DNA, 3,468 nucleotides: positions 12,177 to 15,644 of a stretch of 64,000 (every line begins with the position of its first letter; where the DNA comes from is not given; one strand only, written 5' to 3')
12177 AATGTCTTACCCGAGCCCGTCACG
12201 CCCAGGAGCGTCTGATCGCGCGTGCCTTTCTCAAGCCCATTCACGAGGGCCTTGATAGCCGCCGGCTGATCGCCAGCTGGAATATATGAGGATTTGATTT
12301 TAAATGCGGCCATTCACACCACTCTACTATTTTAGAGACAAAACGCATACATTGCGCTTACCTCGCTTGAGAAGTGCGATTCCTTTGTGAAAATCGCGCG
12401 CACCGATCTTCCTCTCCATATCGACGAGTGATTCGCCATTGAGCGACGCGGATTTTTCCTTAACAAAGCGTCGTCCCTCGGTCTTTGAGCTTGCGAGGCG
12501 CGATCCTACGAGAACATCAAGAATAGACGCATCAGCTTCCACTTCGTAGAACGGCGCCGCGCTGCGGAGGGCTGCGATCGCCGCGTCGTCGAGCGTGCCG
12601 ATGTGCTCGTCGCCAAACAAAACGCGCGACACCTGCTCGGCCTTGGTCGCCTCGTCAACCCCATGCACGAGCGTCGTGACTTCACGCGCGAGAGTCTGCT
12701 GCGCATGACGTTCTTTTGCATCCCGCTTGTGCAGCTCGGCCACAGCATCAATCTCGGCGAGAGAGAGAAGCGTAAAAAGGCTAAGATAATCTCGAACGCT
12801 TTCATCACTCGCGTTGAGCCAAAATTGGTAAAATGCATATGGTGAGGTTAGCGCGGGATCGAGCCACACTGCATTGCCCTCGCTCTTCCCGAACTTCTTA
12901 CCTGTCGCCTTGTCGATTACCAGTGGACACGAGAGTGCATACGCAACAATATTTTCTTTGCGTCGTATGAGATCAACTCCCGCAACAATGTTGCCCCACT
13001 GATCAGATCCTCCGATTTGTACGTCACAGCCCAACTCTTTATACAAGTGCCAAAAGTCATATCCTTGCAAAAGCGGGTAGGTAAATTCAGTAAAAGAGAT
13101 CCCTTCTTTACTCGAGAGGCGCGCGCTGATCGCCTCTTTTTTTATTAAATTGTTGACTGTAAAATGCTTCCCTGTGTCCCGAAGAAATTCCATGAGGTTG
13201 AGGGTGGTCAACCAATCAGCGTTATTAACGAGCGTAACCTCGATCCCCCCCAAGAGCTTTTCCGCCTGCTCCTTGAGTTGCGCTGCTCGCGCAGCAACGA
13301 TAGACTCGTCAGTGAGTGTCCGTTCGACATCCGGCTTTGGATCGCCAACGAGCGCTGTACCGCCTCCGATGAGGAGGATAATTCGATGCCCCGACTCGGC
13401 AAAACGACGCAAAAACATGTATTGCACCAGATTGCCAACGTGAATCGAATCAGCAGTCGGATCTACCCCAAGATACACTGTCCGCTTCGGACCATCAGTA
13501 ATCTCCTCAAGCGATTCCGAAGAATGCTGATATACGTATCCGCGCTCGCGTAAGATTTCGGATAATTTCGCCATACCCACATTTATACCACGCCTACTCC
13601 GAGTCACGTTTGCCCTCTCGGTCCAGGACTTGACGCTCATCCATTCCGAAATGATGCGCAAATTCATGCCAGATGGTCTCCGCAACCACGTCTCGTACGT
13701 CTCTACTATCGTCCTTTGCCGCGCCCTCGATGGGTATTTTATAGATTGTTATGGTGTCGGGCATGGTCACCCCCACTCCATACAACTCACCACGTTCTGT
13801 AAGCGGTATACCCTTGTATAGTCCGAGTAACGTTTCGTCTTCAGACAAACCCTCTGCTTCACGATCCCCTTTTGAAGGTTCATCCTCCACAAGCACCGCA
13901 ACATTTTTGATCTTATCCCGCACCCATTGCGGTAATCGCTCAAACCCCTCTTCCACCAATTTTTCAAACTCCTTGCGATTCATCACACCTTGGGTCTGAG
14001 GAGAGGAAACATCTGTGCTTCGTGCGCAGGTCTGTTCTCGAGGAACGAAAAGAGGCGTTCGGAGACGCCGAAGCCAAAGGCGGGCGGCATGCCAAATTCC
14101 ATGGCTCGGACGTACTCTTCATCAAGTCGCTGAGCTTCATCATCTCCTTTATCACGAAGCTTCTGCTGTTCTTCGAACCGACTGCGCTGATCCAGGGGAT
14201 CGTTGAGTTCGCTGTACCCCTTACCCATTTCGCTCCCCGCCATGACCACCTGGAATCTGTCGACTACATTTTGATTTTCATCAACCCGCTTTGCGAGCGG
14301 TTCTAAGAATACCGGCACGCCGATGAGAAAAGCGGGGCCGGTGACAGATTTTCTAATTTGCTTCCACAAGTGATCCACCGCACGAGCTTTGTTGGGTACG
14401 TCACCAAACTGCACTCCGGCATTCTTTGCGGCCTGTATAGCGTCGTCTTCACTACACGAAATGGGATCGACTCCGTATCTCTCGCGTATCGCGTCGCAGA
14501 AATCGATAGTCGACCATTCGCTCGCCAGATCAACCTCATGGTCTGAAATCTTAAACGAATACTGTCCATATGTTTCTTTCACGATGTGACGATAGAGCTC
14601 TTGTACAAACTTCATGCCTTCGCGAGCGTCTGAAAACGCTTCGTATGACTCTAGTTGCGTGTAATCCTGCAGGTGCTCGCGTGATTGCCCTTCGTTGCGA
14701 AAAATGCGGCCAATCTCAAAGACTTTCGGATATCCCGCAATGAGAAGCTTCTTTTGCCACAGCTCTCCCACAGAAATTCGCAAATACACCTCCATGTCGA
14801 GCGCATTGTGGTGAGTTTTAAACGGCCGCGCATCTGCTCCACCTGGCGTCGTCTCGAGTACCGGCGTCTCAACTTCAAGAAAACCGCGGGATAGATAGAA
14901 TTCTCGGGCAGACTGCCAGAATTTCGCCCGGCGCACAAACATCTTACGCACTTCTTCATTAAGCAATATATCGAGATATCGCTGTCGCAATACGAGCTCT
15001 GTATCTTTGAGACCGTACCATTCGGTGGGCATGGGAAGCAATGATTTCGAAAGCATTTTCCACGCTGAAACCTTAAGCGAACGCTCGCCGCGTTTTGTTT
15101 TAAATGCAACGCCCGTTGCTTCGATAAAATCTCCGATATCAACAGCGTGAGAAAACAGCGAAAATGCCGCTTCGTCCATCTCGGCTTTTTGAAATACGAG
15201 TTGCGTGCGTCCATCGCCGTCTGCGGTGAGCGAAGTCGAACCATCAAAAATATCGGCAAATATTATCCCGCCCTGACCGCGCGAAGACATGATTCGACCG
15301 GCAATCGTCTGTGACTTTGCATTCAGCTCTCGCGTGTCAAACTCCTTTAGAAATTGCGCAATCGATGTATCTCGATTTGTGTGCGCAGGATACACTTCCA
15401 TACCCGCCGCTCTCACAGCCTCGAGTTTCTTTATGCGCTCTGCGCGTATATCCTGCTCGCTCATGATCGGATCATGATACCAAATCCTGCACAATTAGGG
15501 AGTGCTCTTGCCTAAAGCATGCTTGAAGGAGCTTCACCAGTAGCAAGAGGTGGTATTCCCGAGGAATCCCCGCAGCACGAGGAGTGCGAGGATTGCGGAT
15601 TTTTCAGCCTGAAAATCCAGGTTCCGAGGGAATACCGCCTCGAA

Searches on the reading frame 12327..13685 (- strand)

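Call 22: search_protein_families(library=pfam, proteins=[window:12327-13685:-], max_evalue=0.001)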
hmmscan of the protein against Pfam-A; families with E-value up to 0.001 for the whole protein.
window:12327-13685:- (452 aa): 2 families
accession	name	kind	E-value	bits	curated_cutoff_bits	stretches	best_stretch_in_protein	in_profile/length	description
PF00579.31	tRNA-synt_1b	-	2.7e-80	270.3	21.1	1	68-357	6-291/292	tRNA synthetases class I (W and Y)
PF22421.1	SYY_C-terminal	-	1.4e-09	38.2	27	1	372-448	4-82/83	Tyrosine--tRNA ligase SYY-like C-terminal domain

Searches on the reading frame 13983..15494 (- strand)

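Call 22: search_protein_families(library=pfam, proteins=[window:13983-15494:-], max_evalue=0.001)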
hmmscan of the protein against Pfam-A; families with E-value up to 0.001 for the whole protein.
window:13983-15494:- (503 aa): 2 families
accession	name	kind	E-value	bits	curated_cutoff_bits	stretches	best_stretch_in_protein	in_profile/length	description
PF00152.25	tRNA-synt_2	-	2.7e-59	201.2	25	1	165-497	2-305/308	tRNA synthetases class II (D, K and N)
PF01336.31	tRNA_anti-codon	-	3.5e-10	40.1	27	1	63-147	2-74/75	OB-fold nucleic acid binding domain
